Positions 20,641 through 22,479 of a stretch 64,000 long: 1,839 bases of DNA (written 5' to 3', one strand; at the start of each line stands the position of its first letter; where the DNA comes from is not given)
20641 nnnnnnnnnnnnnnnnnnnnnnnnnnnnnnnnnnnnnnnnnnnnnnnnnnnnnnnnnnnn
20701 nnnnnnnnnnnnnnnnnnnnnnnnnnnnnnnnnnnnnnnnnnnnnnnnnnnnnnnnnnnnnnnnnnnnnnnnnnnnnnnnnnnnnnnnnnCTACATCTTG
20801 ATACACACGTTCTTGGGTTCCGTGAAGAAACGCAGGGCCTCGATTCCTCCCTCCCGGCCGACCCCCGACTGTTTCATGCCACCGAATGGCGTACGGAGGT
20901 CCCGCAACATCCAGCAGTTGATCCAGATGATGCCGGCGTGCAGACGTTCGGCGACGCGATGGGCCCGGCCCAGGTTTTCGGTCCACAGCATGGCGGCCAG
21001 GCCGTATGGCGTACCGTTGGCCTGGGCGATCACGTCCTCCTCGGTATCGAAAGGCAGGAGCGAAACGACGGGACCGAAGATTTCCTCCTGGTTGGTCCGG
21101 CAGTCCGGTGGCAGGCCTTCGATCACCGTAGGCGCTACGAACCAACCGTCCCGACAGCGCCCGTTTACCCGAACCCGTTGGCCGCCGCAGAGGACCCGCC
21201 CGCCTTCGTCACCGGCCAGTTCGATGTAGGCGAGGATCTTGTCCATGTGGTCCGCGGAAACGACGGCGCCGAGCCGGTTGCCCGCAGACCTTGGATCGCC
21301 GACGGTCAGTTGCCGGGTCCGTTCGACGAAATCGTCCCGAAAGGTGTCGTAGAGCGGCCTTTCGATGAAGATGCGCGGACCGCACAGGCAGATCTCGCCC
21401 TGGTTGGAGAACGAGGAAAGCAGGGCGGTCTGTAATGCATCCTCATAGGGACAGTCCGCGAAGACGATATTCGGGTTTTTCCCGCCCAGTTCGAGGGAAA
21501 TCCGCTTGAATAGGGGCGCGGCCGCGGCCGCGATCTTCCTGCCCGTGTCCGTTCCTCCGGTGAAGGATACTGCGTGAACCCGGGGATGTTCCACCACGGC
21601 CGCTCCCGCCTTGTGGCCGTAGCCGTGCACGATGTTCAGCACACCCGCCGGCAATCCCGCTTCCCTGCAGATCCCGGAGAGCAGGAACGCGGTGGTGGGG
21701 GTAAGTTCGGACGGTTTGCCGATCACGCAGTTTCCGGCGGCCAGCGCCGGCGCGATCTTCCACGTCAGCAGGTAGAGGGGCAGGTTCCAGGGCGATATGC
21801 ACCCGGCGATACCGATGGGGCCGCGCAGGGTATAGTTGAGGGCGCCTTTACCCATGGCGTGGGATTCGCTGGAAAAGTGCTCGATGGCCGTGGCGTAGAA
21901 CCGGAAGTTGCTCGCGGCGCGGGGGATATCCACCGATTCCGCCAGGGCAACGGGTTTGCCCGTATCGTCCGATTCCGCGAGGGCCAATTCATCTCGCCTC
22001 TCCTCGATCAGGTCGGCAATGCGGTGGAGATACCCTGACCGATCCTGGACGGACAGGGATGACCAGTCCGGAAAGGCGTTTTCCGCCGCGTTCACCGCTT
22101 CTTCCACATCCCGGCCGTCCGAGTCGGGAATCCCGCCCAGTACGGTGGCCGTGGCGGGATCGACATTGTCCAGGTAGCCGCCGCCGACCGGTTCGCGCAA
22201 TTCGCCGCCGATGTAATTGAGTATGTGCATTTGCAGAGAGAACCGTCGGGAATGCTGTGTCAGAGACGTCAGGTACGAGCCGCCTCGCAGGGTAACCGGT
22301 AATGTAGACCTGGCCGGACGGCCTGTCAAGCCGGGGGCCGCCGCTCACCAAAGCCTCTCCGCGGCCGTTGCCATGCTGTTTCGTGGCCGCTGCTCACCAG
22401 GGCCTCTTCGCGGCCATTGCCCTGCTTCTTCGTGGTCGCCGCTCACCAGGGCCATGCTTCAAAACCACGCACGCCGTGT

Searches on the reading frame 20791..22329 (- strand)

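Call 5: search_protein_families(library=ncbifam, proteins=[window:20791-22329:-], max_evalue=0.01)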
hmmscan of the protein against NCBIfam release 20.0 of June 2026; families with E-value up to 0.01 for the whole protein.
window:20791-22329:- (512 aa): 41 families (the best 25 are shown)
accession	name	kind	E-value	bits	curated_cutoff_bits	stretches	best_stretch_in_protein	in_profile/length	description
TIGR03216.1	OH_muco_semi_DH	equivalog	1e-168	561.9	693.25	1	37-512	2-481/481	2-hydroxymuconic semialdehyde dehydrogenase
TIGR02299.1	HpaE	equivalog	9.7e-159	529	638.35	1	37-511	2-477/488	5-carboxymethyl-2-hydroxymuconate semialdehyde dehydrogenase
NF009725.0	PRK13252.1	equivalog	1.4e-145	485.5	593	1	36-512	7-481/488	betaine-aldehyde dehydrogenase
TIGR01804.1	BADH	equivalog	8.6e-141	469.6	668.6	1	39-505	1-466/467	betaine-aldehyde dehydrogenase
NF045736.1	PaDhStyDRhodo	equivalog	2e-131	438.9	800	1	39-510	6-477/479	phenylacetaldehyde dehydrogenase StyD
NF010000.0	PRK13473.1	subfamily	5.4e-131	437.5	615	1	38-511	5-473/475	aminobutyraldehyde dehydrogenase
NF050026.1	AcaldDHExaC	equivalog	2.2e-129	432.4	900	1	31-509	11-492/503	acetaldehyde dehydrogenase ExaC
NF045735.1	PaDhStyDPseudo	equivalog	7e-119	397.6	850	1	39-510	6-481/483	phenylacetaldehyde dehydrogenase StyD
NF007352.0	PRK09847.1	equivalog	3.1e-115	385.5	850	1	31-510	15-491/495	aldehyde dehydrogenase PuuC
NF042993.1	AlphKGSA_gudD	equivalog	6e-111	371.5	770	1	35-511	3-481/481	alpha-ketoglutaric semialdehyde dehydrogenase GucD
TIGR01780.1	SSADH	subfamily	5.1e-108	361.8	646.35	1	56-503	2-445/448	succinate-semialdehyde dehydrogenase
NF006916.0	PRK09407.1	equivalog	6.2e-106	355.1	521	1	54-509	37-491/526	succinic semialdehyde dehydrogenase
NF052305.1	DioxValDhHalo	equivalog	1.9e-101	340.3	750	1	37-508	6-479/483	2,5-dioxovalerate dehydrogenase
TIGR03374.1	ABALDH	equivalog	1.9e-100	336.9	909.3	1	53-510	18-471/472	aminobutyraldehyde dehydrogenase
NF040648.1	lactal_redase_Meth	equivalog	1.5e-96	324.3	650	1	53-510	13-462/463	lactaldehyde dehydrogenase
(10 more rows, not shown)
